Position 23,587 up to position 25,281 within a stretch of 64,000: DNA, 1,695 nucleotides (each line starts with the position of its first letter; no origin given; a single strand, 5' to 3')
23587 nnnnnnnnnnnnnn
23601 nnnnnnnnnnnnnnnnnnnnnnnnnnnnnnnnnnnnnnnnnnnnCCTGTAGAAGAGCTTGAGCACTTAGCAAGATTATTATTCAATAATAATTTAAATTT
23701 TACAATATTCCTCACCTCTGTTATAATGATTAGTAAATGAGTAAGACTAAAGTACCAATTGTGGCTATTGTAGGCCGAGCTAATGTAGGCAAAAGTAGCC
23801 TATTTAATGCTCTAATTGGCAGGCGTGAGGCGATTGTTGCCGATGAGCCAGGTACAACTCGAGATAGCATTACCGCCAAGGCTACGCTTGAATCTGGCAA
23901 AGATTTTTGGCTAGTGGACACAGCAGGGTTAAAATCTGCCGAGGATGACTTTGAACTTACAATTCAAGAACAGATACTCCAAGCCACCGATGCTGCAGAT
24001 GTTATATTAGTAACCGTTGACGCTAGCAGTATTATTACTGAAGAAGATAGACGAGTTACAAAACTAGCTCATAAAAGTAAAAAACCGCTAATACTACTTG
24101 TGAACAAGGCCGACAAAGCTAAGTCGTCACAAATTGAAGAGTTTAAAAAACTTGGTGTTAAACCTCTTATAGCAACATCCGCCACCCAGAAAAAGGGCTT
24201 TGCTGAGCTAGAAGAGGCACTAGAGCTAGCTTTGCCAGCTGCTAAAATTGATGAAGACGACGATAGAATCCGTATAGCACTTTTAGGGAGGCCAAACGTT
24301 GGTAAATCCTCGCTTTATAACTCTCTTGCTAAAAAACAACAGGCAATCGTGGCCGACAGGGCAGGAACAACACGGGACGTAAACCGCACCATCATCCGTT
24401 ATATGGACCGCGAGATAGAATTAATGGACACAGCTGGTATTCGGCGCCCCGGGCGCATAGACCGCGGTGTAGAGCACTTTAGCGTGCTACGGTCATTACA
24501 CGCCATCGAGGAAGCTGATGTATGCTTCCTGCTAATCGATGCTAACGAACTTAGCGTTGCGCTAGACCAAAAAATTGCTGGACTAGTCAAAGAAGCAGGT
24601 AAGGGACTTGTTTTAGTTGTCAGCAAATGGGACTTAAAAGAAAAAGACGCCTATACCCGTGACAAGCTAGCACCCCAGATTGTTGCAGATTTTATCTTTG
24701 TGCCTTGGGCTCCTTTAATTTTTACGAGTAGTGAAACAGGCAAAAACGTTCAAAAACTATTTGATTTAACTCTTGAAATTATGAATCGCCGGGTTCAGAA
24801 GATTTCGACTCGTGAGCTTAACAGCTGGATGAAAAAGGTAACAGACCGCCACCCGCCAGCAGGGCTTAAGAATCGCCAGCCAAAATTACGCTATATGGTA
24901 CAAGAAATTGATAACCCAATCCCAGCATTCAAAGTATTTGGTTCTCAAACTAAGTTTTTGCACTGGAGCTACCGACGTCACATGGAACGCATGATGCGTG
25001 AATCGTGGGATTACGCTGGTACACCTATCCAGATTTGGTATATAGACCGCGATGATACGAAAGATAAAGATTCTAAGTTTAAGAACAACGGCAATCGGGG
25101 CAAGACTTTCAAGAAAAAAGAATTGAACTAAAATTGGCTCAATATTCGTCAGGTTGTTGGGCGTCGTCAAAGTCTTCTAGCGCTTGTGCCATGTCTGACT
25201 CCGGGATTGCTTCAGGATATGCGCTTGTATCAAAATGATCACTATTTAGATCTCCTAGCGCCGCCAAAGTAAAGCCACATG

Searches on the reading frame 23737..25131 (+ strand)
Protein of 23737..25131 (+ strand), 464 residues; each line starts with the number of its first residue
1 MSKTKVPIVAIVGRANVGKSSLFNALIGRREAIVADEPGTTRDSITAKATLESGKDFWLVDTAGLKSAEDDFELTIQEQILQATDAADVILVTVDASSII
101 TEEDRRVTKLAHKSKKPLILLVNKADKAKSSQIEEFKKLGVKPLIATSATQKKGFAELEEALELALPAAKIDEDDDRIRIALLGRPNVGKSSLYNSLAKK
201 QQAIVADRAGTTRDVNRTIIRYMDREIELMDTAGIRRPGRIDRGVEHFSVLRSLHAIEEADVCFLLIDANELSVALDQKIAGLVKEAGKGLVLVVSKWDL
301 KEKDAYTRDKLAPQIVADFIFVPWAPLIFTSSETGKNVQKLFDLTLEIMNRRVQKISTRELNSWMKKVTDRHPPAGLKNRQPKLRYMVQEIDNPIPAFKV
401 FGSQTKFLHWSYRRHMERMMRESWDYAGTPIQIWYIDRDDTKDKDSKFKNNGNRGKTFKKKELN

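Call 16: search_protein_families(library=pfam, proteins=[window:23737-25131:+])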
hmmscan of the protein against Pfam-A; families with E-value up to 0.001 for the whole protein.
window:23737-25131:+ (464 aa): 14 families
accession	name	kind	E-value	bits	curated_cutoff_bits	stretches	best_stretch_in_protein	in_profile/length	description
PF01926.29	MMR_HSR1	-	2.3e-56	189.2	21.9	2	9-124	2-113/113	50S ribosome-binding GTPase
PF02421.24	FeoB_N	-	1e-28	100.3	27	2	9-161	3-155/156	Ferrous iron transport protein B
PF14714.11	KH_dom-like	-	2.5e-19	69.8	27.3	1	355-434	1-79/81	KH-domain-like of EngA bacterial GTPase enzymes, C-terminal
PF00009.33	GTP_EFTU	-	1.4e-16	61.1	26.5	2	8-159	5-179/188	Elongation factor Tu GTP binding domain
PF00350.29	Dynamin_N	-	4.2e-14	53.4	27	0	9-41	1-33/168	Dynamin family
PF03193.22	RsgA_GTPase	-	5.2e-14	52.9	30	1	88-237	26-170/174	RsgA GTPase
PF04548.22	AIG1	-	6.2e-12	45.7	27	1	10-135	4-136/212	AIG1 family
PF00071.28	Ras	-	4e-09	36.7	21.6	0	180-347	2-158/162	Ras family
PF08477.19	Roc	-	3e-07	31.1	27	0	9-126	2-119/119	Ras of Complex, Roc, domain of DAPkinase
PF10662.15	PduV-EutP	-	8.1e-07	29.4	21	0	81-163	58-142/143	Ethanolamine utilisation - propanediol utilisation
PF00005.33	ABC_tran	-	3.4e-05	24.9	25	0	8-37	13-38/137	ABC transporter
PF02492.25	cobW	-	0.00012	22.2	20.7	0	54-137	83-166/180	CobW/HypB/UreG, nucleotide-binding domain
PF09439.16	SRPRB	-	0.00015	21.6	25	0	5-96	2-82/178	Signal recognition particle receptor beta subunit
PF07475.17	Hpr_kinase_C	-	0.00066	19.7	33.3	0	9-37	21-49/171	HPr Serine kinase C-terminal domain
